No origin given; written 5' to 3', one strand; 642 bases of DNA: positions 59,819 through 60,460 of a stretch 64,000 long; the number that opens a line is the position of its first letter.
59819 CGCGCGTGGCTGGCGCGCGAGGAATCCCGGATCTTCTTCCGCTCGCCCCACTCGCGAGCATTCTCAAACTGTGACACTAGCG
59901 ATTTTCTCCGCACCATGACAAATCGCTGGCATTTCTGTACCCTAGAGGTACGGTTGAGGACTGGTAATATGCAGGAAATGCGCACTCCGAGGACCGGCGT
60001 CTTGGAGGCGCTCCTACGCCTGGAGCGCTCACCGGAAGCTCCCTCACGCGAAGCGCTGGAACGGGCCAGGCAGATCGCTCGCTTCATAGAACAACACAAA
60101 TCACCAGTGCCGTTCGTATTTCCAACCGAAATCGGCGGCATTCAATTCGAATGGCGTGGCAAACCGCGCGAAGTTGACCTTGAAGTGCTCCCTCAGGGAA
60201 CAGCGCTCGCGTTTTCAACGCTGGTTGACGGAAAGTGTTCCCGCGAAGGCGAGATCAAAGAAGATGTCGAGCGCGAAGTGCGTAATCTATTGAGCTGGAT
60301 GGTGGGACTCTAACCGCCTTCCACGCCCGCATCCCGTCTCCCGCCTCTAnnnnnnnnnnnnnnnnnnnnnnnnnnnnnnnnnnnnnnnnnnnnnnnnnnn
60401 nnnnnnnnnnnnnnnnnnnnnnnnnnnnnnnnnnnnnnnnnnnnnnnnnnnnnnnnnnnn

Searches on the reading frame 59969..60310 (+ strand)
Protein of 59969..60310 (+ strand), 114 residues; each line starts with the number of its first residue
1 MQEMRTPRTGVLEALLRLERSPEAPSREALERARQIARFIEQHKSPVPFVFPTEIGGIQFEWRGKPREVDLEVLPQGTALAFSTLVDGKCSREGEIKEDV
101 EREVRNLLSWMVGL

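Call 5: search_protein_families(library=pfam, proteins=[window:59969-60310:+], max_evalue=1)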
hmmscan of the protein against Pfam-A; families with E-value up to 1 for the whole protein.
seq(114 aa): 0 families

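Call 6: search_protein_families(library=padloc, proteins=[window:59969-60310:+], max_evalue=1)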
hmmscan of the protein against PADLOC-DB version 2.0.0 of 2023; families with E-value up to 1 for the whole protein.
seq(114 aa): 3 families
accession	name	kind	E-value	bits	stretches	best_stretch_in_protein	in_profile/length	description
PDLC04576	PDC-M32A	-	2e-10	38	1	18-88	276-348/375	-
PDLC04575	PDC-M32A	-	1.3e-08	32.3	1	21-85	276-340/375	-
PDLC04574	PDC-M32A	-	4.7e-07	27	1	23-73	279-329/376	-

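Call 7: search_protein_families(library=phrogs, proteins=[window:59969-60310:+], max_evalue=1)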
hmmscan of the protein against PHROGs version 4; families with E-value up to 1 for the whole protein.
seq(114 aa): 2 families
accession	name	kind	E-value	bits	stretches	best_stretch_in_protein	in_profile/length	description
phrog_30544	-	unknown function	0.012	15.3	1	44-73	296-325/372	-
phrog_6520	-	unknown function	0.45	11.4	1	53-104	52-106/125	-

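Call 8: search_protein_families(library=ncbifam, proteins=[window:59969-60310:+], max_evalue=1)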
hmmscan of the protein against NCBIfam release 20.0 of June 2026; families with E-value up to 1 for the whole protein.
seq(114 aa): 0 families

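Call 23: find_homologous_proteins(query=window:59969-60310:+, max_evalue=0.01)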
Query seq(114 aa) (114 aa): 18 proteins with E <= 0.01 among 44 candidates.
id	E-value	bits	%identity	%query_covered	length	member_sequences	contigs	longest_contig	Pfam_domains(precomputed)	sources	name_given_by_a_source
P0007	2.2e-65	236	97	100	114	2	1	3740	-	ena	-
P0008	4.2e-56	206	83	100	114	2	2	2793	-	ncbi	-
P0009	9.0e-39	150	63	98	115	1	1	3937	-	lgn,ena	-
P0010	4.6e-37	144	59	98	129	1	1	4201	-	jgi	jgi:hypothetical protein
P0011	7.8e-37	144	62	97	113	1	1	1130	-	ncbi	-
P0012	3.1e-35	139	59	96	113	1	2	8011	-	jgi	-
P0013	6.5e-32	128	56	96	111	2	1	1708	-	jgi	-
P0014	9.6e-31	124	53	96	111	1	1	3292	-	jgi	jgi:hypothetical protein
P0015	1.8e-30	123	56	96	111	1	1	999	-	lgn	-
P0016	3.1e-30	122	81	63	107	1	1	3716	-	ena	-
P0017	1.1e-28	118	56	95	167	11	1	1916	-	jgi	-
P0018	6.2e-27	112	55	96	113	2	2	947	-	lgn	-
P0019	3.9e-26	109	50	96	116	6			-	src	-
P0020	8.0e-26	108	52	96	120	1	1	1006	-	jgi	jgi:hypothetical protein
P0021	1.7e-25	107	54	92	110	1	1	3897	-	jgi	jgi:hypothetical protein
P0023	4.7e-23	99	49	96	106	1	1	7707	-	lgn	-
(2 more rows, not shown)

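Call 24: find_encoding_contigs(protein=P0012, flank=8000, max_places=3)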
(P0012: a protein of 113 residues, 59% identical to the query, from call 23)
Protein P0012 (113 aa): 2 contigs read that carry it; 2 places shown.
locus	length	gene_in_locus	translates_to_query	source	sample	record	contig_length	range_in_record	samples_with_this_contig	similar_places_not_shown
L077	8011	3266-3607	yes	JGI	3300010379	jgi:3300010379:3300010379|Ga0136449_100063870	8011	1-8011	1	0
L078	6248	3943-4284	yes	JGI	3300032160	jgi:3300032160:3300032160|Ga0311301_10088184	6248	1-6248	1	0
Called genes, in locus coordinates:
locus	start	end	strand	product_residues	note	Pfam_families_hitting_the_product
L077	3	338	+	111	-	?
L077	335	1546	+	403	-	PF02515:CoA_transf_3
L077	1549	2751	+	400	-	PF02515:CoA_transf_3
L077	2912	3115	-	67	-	-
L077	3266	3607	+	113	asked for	-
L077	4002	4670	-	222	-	-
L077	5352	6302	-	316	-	PF00487:FA_desaturase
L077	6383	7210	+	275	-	-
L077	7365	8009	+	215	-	?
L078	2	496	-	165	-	?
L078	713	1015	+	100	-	-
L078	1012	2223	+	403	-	PF02515:CoA_transf_3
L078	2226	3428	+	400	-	PF02515:CoA_transf_3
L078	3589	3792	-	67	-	-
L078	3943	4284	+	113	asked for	-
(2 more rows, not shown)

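Call 25: find_encoding_contigs(protein=P0023, flank=8000, max_places=3)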
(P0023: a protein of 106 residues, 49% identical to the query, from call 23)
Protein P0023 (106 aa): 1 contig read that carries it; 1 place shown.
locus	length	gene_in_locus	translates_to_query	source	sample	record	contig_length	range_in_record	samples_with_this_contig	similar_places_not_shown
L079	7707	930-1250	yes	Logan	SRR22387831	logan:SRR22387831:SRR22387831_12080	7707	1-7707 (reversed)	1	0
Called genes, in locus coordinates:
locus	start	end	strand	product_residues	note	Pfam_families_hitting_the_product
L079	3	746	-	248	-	?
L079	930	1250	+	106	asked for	-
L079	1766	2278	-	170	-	PF01467:CTP_transf_like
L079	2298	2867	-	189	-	PF03602:Cons_hypoth95, PF10672:Methyltrans_SAM (weak), PF05175:MTS (weak)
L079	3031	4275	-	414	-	PF00108:Thiolase_N, PF00109:ketoacyl-synt (weak), PF02803:Thiolase_C, PF22691:Thiolase_C_1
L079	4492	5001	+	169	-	PF01257:2Fe-2S_thioredx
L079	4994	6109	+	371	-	PF00146:NADHdh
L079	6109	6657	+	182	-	PF00499:Oxidored_q3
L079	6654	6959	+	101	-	PF00420:Oxidored_q2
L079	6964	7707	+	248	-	?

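Call 30: search_protein_families(library=pfam, alignment_id=A2, max_evalue=1)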
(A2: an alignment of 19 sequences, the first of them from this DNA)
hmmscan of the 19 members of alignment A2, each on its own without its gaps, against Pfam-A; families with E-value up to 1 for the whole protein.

A. member 1, seq(114 aa): 0 families

B. families by the number of members that match (of 19 scanned): 2 families
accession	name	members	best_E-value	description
PF09247.16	TBP-binding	1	0.061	TATA box-binding protein binding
PF19474.4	DUF6011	1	0.068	Family of unknown function (DUF6011)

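Call 48: predict_structure(alignment_id=A2)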
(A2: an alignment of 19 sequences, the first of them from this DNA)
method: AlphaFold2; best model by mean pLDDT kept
length: 114 residues; sequences in the alignment: 19
mean_pLDDT: 91.3   pTM: 0.85
mean pLDDT of the five models: 91.3, 90.8, 90.2, 90.2, 88.8
residues with pLDDT >= 90: 84; 70-90: 27; 50-70: 2; < 50: 1
segments of 3 or more residues with pLDDT < 50: none
pLDDT, mean of each block of 10 residues (from residue 1): 78 94 93 94 90 95 92 93 94 94 93 77
secondary structure, 60 per line:
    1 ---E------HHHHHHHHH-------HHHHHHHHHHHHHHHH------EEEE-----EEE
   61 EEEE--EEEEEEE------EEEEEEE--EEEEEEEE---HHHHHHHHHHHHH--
elements in order: H11-19 H27-42 E49-52 E58-64 E67-73 E80-86 E89-96 H100-112

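Call 72: fold_search(model_id=the predicted structure, library=pdb)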
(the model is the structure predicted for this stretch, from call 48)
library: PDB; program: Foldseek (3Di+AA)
matches with E <= 10: 863; with E <= 0.001: 0
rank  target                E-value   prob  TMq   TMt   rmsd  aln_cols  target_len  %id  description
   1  6d7k_H                3.9e-02  0.98  0.36  0.54   3.7        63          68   21  Complex structure of Methane monooxygenase hydroxylase in complex with inhibitory subunit (released 2019-06-26)
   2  6cp9_D                7.6e-02  0.97  0.39  0.38   3.5        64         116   12  Contact-dependent growth inhibition toxin - immunity protein complex from Klebsiella pneumoniae 342 (released 2019-03-13)
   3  6d7k_D                9.7e-02  0.82  0.30  0.47   6.1        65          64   17  Complex structure of Methane monooxygenase hydroxylase in complex with inhibitory subunit (released 2019-06-26)
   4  5m9x                  1.2e-01  0.35  0.27  0.08   7.3        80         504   15  Structure of sucrose phosphorylase from Bifidobacterium adolescentis bound to glycosylated resveratrol (released 2017-12-20)
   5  6fme_B                1.3e-01  0.33  0.27  0.08   7.4        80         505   15  Structure of sucrose phosphorylase from Bifidobacterium adolescentis bound to glycosylated resveratrol (released 2019-03-13)
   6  6cp9_H                1.4e-01  0.93  0.39  0.39   3.5        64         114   12  Contact-dependent growth inhibition toxin - immunity protein complex from Klebsiella pneumoniae 342 (released 2019-03-13)
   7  6cp9_B                1.7e-01  0.92  0.38  0.38   3.4        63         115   13  Contact-dependent growth inhibition toxin - immunity protein complex from Klebsiella pneumoniae 342 (released 2019-03-13)
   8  2gdu_A                1.7e-01  0.33  0.27  0.08   7.5        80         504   14  E232Q mutant of sucrose phosphorylase from BIFIDOBACTERIUM ADOLESCENTIS in complex with sucrose (released 2006-09-26)
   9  1r7a_A                1.8e-01  0.30  0.27  0.09   7.6        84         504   14  Sucrose Phosphorylase from Bifidobacterium adolescentis (released 2004-02-10)
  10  9r00                  1.8e-01  0.20  0.27  0.24  12.6       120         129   10  De novo NTF2-like protein with a 2-helix C-terminal extension. (released 2025-10-22)
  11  5c8b                  2.3e-01  0.47  0.32  0.09   7.3        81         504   14  Structural insights into the redesign of a sucrose phosphorylase by induced loop repositioning (released 2016-01-20)
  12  6s9u                  2.4e-01  0.44  0.33  0.09   6.1        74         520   16  Crystal structure of sucrose 6F-phosphate phosphorylase from Ilumatobacter coccineus (released 2019-08-28)
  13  6fme_A                2.6e-01  0.21  0.26  0.08   7.6        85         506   15  Structure of sucrose phosphorylase from Bifidobacterium adolescentis bound to glycosylated resveratrol (released 2019-03-13)
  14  7znp                  2.9e-01  0.35  0.33  0.10   8.9        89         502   13  Structure of AmedSP (released 2023-05-10)
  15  6zvz_C                2.9e-01  0.18  0.33  0.15  15.0       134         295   11  Connectase MJ0548 from Methanocaldococcus jannaschii (released 2021-06-09)
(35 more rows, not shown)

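Call 75: find_related_loci(query=A2, collection=viral_contigs, flank=8000)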
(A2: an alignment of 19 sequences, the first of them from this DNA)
Query A2 (114 aa) in viral_contigs; peptide patterns used: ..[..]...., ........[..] (x = any residue, [..] = any of these).
28 stretches matched a pattern; 3 encode a relative of the query (tblastn E <= 1e-3); 3 distinct loci.
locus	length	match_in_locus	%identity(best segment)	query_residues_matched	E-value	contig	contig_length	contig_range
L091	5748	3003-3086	64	46-73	3e-8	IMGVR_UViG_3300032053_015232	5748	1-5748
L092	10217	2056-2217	39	25-78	2e-7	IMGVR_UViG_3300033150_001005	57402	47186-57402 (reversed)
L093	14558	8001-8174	33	33-89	4e-6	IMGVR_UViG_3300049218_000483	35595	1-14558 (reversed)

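Call 77: search_protein_families(library=padloc, proteins=[L091:2052-3203:+, L091:3050-3592:+, L093:7698-8240:+, L092:1753-2340:+], max_evalue=0.01)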
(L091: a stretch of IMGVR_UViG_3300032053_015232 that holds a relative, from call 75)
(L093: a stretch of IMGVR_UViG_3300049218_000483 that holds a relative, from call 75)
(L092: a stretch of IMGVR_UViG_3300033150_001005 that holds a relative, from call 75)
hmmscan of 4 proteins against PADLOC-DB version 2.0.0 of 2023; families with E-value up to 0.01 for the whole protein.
L091:2052-3203:+ (384 aa): 3 families
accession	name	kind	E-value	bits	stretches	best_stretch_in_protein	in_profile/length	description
PDLC04576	PDC-M32A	-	7.3e-08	29.6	1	270-362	262-348/375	-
PDLC04575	PDC-M32A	-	3.6e-07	27.6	1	173-349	174-332/375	-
PDLC04574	PDC-M32A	-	6.4e-06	23.3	1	314-346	298-330/376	-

L091:3050-3592:+ (181 aa): 2 families
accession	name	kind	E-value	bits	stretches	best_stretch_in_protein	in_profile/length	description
PDLC04579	PDC-M32B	-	2.1e-06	26.3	1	71-104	3-40/123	-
PDLC04578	PDC-M32B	-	0.00042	18.8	1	71-110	3-35/131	-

L093:7698-8240:+ (181 aa): 3 families
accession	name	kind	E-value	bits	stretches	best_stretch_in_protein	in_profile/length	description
PDLC04575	PDC-M32A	-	9.3e-08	29.5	1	70-145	256-331/375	-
PDLC04574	PDC-M32A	-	2.4e-07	28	1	75-143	262-330/376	-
PDLC04576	PDC-M32A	-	9.6e-07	25.9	1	75-161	264-350/375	-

L092:1753-2340:+ (196 aa): 4 families
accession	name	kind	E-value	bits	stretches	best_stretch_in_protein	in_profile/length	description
PDLC04576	PDC-M32A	-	2e-10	38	1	82-158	263-339/375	-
PDLC04574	PDC-M32A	-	5.1e-10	36.8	1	82-150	261-329/376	-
PDLC04575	PDC-M32A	-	2.1e-09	35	1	80-150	258-328/375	-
PDLC04577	PDC-M32A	-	1.6e-06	25.5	1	81-158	270-346/384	-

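Call 78: search_protein_families(library=pfam, proteins=[L091:2052-3203:+, L091:3050-3592:+, L093:7698-8240:+, L092:1753-2340:+], max_evalue=0.01)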
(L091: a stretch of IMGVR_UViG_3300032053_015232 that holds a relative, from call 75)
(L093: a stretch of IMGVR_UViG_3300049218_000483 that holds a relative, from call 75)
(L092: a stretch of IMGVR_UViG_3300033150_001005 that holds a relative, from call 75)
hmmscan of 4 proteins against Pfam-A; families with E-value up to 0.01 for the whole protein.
L091:2052-3203:+ (384 aa): 0 families

L091:3050-3592:+ (181 aa): 0 families

L093:7698-8240:+ (181 aa): 0 families

L092:1753-2340:+ (196 aa): 0 families

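Call 79: find_encoding_contigs(protein=P0007, flank=5000, max_places=3)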
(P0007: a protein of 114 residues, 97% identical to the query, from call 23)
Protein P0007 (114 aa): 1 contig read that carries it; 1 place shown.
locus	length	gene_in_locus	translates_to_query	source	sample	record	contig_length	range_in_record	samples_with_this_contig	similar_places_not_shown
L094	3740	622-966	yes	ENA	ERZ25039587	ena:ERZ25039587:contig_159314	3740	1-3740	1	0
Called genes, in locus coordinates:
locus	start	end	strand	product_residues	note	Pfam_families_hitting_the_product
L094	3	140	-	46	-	?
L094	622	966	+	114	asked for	-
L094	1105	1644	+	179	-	-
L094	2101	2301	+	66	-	-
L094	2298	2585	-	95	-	-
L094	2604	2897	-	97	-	-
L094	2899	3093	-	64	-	-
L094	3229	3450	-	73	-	-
